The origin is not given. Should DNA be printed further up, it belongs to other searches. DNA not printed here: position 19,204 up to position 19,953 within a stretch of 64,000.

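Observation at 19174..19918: Pair of conserved ~110-nt leader elements upstream of two consecutive genes (hypothetical protein and Zn-ADH)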

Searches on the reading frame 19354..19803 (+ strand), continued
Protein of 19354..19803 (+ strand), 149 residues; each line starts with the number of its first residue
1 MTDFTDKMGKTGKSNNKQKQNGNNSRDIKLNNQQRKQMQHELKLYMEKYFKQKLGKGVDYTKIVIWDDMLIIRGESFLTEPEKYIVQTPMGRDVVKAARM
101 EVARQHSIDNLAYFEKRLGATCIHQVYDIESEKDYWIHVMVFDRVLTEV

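Call 42: predict_structure(alignment_id=A2)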
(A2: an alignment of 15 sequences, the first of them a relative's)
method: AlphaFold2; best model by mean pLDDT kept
length: 149 residues; sequences in the alignment: 15
mean_pLDDT: 83.0   pTM: 0.70
mean pLDDT of the five models: 83.0, 82.8, 82.8, 82.7, 82.0
residues with pLDDT >= 90: 91; 70-90: 31; 50-70: 4; < 50: 23
segments of 3 or more residues with pLDDT < 50: 1-3, 5-24
pLDDT, mean of each block of 10 residues (from residue 1): 45 40 60 94 92 82 95 90 93 93 89 95 95 93 90
secondary structure, 60 per line:
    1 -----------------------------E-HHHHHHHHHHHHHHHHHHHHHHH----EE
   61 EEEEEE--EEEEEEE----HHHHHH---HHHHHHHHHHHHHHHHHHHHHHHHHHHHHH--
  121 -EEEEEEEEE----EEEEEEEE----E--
elements in order: H32-54 E59-66 E69-75 H80-85 H89-118 E122-130 E135-142

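Call 46: fold_search(model_id=the predicted structure, library=pdb)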
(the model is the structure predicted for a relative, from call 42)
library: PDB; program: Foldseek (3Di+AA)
matches with E <= 10: 547; with E <= 0.001: 0
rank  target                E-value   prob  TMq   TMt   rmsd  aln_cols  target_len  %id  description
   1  6o1w_A                8.0e-02  0.66  0.30  0.15   5.3       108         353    9  Structure of pCW3 conjugation coupling protein TcpA monomer orthorhombic crystal form (released 2020-02-26)
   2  9qb5_A                1.0e-01  0.25  0.24  0.13   9.3       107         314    8  AP2-associated protein kinase 1 (AAK1) bound to CKJB68 (released 2025-04-09)
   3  9qb5_B                1.3e-01  0.16  0.21  0.12  11.2       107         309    8  AP2-associated protein kinase 1 (AAK1) bound to CKJB68 (released 2025-04-09)
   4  9nri_BT               1.4e-01  0.63  0.27  0.45   6.3        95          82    9  Methanosarcina acetivorans 50S subunit obtained from acetate-grown cells (released 2025-09-24)
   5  7yh3_C                1.5e-01  0.60  0.34  0.33   7.7       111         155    7  TRAPPC3 from Thorarchaeota SMTZ1-45 (released 2023-07-19)
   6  7ahw                  1.6e-01  0.33  0.26  0.28   5.7        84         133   15  The crystal structure of gene product PA4063 from Pseudomonas aeruginosa (released 2021-10-06)
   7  2mvb_MODEL_1_A        2.0e-01  0.51  0.32  0.30   5.6        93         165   14  NMR structure of the protein NP_344732.1 from Streptococcus pneumoniae TIGR4 (released 2014-11-05)
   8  6xyd_D                2.0e-01  0.25  0.22  0.31  12.3       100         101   11  Crystal structure of Q4D6Q6, a conserved kinetoplastid-specific protein from Trypanosoma cruzi (released 2020-06-10)
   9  6xyb_B                2.0e-01  0.25  0.22  0.31  12.4       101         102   11  Crystal structure of Q4D6Q6, a conserved kinetoplastid-specific protein from Trypanosoma cruzi (released 2020-06-10)
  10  4wsq_B                2.2e-01  0.25  0.26  0.15   7.9       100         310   10  Crystal Structure of Adaptor Protein 2 Associated Kinase (AAK1) in complex with small molecule inhibitor (released 2014-11-05)
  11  6xyb_C                2.2e-01  0.21  0.22  0.30  13.2       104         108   12  Crystal structure of Q4D6Q6, a conserved kinetoplastid-specific protein from Trypanosoma cruzi (released 2020-06-10)
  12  7rj7_A                2.4e-01  0.13  0.21  0.12  10.5       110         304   10  CRYSTAL STRUCTURE OF AP2 ASSOCIATED KINASE 1 ISOFORM 1 COMPLEXED WITH LIGAND 2-(1-AMINO-3-METHYLBUTYL)-6- (PYRIDIN-4-Y (released 2022-02-23)
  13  6xyd_B                2.7e-01  0.21  0.22  0.30  12.4       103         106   11  Crystal structure of Q4D6Q6, a conserved kinetoplastid-specific protein from Trypanosoma cruzi (released 2020-06-10)
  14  7rj7_B                2.7e-01  0.15  0.22  0.13  10.1       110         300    8  CRYSTAL STRUCTURE OF AP2 ASSOCIATED KINASE 1 ISOFORM 1 COMPLEXED WITH LIGAND 2-(1-AMINO-3-METHYLBUTYL)-6- (PYRIDIN-4-Y (released 2022-02-23)
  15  9znf_AR               2.9e-01  0.44  0.27  0.45   6.6        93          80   10  Cryo-EM structure of the Methanosarcina acetivorans 70S ribosome in complex with SriA and SriB (released 2026-01-28)
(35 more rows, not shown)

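Call 62: search_protein_families(library=pfam, proteins=[window:19354-19800:+, P0042], max_evalue=10)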
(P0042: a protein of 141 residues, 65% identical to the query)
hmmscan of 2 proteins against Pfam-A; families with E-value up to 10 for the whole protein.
window:19354-19800:+ (149 aa): 2 families
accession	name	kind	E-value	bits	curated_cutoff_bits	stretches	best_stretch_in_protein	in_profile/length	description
PF10057.14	MpsC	-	5.6e-25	88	23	1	35-144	2-111/111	Na+-translocating membrane potential-generating system (MpsC)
PF09932.14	DUF2164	-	0.012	16.1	27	1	28-56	1-29/74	Uncharacterized conserved protein (DUF2164)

P0042 (141 aa): 3 families
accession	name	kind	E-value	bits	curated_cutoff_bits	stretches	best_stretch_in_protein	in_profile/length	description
PF10057.14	MpsC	-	3.8e-23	82.1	23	1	28-137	2-111/111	Na+-translocating membrane potential-generating system (MpsC)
PF16958.10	PRP9_N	-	0.033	14.7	27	1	7-46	50-89/150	Pre-mRNA-splicing factor PRP9 N-terminus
PF16730.10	DnaGprimase_HBD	-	0.047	14.2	25.9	1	7-66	43-102/118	DnaG-primase C-terminal, helicase-binding domain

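Call 74: fold_search(model_id=the predicted structure, library=viral)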
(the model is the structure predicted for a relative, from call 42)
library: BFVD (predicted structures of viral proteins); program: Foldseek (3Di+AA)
matches with E <= 10: 696; with E <= 0.001: 0
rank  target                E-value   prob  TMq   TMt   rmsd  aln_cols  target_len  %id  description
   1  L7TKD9                3.1e-02  0.90  0.35  0.44   4.4       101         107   14  Uncharacterized protein [Haloarcula vallismortis tailed virus 1]
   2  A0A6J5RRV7            3.1e-02  0.80  0.35  0.40  10.8       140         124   11  Uncharacterized protein [uncultured Caudovirales phage]
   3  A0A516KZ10            4.0e-02  0.51  0.28  0.36  11.9       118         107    8  (no name in the UniProt tables at hand)
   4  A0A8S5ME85            5.5e-02  0.85  0.44  0.32   4.9       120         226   12  Uncharacterized protein [Siphoviridae sp. ctYh54]
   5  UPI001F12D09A         1.0e-01  0.85  0.42  0.50   8.4       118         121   14  (no name look-up for this kind of identifier)
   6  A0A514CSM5            1.0e-01  0.47  0.28  0.21   7.7       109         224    4  Uncharacterized protein [Achromobacter phage Motura]
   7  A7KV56                1.0e-01  0.18  0.22  0.25  11.5       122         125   12  (no name in the UniProt tables at hand)
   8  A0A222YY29            1.1e-01  0.35  0.22  0.32  10.5        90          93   10  Uncharacterized protein [Mycobacterium phage MyraDee]
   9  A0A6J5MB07            1.1e-01  0.23  0.21  0.23  10.2       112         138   12  Uncharacterized protein [uncultured Caudovirales phage]
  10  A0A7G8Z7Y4            1.3e-01  0.41  0.28  0.27   5.7        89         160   13  (no name in the UniProt tables at hand)
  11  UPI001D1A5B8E         1.3e-01  0.38  0.25  0.27   6.4        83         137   10  (no name look-up for this kind of identifier)
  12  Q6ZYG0                1.3e-01  0.41  0.29  0.27   6.5       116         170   11  Uncharacterized protein [Pyrobaculum spherical virus (isolate United States/Yellowstone)]
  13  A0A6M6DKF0            1.7e-01  0.20  0.24  0.25   8.0       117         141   12  (no name in the UniProt tables at hand)
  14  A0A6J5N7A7            1.8e-01  0.38  0.20  0.32   9.2        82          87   11  Tail completion protein (Fragment) [uncultured Caudovirales phage]
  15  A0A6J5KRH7            1.8e-01  0.23  0.26  0.09  16.6       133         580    9  Uncharacterized protein [uncultured Caudovirales phage]
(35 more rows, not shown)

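Call 78: search_protein_representatives(protein=window:19354-19800:+)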
Query: 149 residues. Proteins with E-value up to 0.001 (for the whole library): 49; up to 1e-10: 30; up to 1e-30: 5. The best 49 are listed.
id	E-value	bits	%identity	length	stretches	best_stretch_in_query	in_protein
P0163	1.1e-49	184.5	68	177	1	25-148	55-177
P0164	1.9e-46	173.9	57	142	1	15-148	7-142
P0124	3.0e-45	170.1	53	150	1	21-149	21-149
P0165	4.4e-44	166.3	52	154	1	21-149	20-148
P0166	1.0e-37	145.7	51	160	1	17-148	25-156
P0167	1.2e-28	116.3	45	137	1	28-148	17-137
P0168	4.9e-28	114.3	44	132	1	23-148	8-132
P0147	1.8e-27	112.5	52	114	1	27-118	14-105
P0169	1.5e-26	109.5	59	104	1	29-111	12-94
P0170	2.9e-25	105.3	65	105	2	82-148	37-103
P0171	5.2e-25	104.5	57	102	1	19-100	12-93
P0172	3.2e-24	101.9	65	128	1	30-98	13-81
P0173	4.3e-24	101.5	64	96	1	46-119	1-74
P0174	7.0e-23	97.6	70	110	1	29-92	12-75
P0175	2.6e-21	92.5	78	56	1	94-148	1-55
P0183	3.7e-14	69.3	36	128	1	28-147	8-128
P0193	3.3e-10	56.5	32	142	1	30-146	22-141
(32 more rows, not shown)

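Call 81: find_homologous_proteins(query=A7, max_evalue=0.001)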
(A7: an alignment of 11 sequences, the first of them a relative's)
Query A7 (11 sequences) (128 aa, profile of the alignment): 10 proteins with E <= 0.001 among 2048 candidates.
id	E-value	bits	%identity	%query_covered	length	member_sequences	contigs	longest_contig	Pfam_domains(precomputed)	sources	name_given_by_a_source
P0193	3.3e-44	168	25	96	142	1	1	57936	PF10057.15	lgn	-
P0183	3.9e-42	161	100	100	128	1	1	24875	PF10057.15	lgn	-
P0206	4.9e-41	158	-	-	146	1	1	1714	PF10057.15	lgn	-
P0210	1.1e-40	156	25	96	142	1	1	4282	PF10057.15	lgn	-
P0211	1.3e-36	143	26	97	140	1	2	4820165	PF10057.15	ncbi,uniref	ncbi:Na-translocating system protein MpsC family protein [Robertmurraya massiliosenegalensis]|uniref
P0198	1.2e-32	130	26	88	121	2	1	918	PF10057.15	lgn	-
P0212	7.1e-30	121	26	89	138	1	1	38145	PF10057.15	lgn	-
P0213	1.7e-27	114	27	86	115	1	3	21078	PF10057.15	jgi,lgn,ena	jgi:Uncharacterized conserved protein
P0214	4.7e-27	112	27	86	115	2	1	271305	PF10057.15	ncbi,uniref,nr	ncbi:Na-translocating system protein MpsC family protein [Cohnella sp. AR92]|uniref:Na-translocating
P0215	8.1e-14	69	-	-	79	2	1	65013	PF10057.15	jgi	jgi:uncharacterized protein YbcI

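Call 82: find_encoding_contigs(protein=P0183, flank=3000, max_places=1)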
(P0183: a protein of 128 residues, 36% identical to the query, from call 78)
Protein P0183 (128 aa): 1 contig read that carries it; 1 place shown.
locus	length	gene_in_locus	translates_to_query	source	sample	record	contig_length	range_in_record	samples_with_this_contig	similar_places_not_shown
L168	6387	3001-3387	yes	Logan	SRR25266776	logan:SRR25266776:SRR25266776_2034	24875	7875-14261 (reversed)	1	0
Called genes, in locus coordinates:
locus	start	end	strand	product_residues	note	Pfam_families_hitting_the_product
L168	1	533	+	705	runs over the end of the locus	PF00724:Oxidored_FMN, PF01946:Thi4 (faint), PF13241:NAD_binding_7 (faint), PF07992:Pyr_redox_2, PF12831:FAD_oxidored (weak), PF13450:NAD_binding_8, PF13738:Pyr_redox_3 (weak), PF00070:Pyr_redox, +7 more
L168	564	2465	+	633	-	PF02730:AFOR_N, PF01314:AFOR_C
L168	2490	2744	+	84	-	-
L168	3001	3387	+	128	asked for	PF10057:MpsC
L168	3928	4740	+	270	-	PF01869:BcrAD_BadFG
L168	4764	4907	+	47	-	-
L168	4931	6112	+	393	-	PF06050:HGD-D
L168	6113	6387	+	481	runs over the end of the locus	PF06050:HGD-D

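Call 83: find_encoding_contigs(protein=P0193, flank=3000, max_places=1)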
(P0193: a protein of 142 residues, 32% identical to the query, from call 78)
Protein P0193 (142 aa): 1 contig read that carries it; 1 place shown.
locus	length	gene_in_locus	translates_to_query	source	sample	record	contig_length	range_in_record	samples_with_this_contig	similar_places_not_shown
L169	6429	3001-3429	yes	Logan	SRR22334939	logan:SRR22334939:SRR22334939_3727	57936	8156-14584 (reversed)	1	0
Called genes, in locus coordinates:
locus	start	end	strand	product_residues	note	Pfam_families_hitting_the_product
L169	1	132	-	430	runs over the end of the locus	PF01266:DAO, PF01494:FAD_binding_3, PF01946:Thi4, PF03486:HI0933_like, PF07992:Pyr_redox_2, PF12831:FAD_oxidored, PF13450:NAD_binding_8, PF01266:DAO, +5 more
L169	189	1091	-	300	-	PF01012:ETF, PF00766:ETF_alpha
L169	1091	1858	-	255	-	PF01012:ETF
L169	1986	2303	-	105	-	PF10057:MpsC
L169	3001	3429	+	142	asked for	PF10057:MpsC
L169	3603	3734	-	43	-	-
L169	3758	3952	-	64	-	PF27112:YrzR_Zn_ribbon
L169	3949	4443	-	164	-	PF05239:PRC (weak)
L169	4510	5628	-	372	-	PF02540:NAD_synthase (faint), PF03054:tRNA_Me_trans, PF20259:tRNA_Me_trans_M, PF20258:tRNA_Me_trans_C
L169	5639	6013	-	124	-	PF01592:NifU_N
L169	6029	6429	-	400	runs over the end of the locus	PF00266:Aminotran_5, PF01053:Cys_Met_Meta_PP (weak), PF01212:Beta_elim_lyase, PF01041:DegT_DnrJ_EryC1 (faint)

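Call 84: find_encoding_contigs(protein=P0211, flank=3000, max_places=1)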
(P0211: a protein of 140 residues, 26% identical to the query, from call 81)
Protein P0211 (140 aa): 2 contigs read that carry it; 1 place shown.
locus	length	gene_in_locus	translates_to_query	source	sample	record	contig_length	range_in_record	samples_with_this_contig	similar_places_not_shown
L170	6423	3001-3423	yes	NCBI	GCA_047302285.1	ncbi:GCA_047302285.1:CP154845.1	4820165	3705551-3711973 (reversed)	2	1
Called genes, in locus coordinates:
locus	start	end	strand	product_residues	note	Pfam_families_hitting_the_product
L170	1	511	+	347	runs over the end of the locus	PF01946:Thi4 (weak), PF00890:FAD_binding_2, PF01266:DAO, PF01494:FAD_binding_3, PF03486:HI0933_like, PF05834:Lycopene_cycl, PF12831:FAD_oxidored, PF13450:NAD_binding_8, +3 more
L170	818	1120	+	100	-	-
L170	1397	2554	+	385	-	PF00667:FAD_binding_1, PF00175:NAD_binding_1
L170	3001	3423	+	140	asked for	PF10057:MpsC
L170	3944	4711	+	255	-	PF01012:ETF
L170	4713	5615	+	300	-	PF01012:ETF, PF00766:ETF_alpha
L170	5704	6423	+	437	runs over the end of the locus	PF01494:FAD_binding_3, PF01946:Thi4, PF00890:FAD_binding_2, PF01266:DAO, PF03486:HI0933_like, PF07992:Pyr_redox_2, PF12831:FAD_oxidored, PF13450:NAD_binding_8, +3 more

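Call 85: find_encoding_contigs(protein=P0214, flank=3000, max_places=1)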
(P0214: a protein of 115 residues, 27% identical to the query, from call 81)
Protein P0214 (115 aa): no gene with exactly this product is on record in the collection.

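Call 96: list_cluster_members(proteins=[P0001, P0002])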
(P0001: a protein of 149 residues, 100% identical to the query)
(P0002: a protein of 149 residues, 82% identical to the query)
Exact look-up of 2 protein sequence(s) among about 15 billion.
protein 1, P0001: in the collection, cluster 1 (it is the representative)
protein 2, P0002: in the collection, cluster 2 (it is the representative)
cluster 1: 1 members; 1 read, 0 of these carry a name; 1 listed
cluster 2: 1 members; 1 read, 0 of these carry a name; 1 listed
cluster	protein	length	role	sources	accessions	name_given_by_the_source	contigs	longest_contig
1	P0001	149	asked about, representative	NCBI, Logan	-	-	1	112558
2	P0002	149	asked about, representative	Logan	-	-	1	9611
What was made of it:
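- Tried and rejected: Organism of the window: could not be named (call 96).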
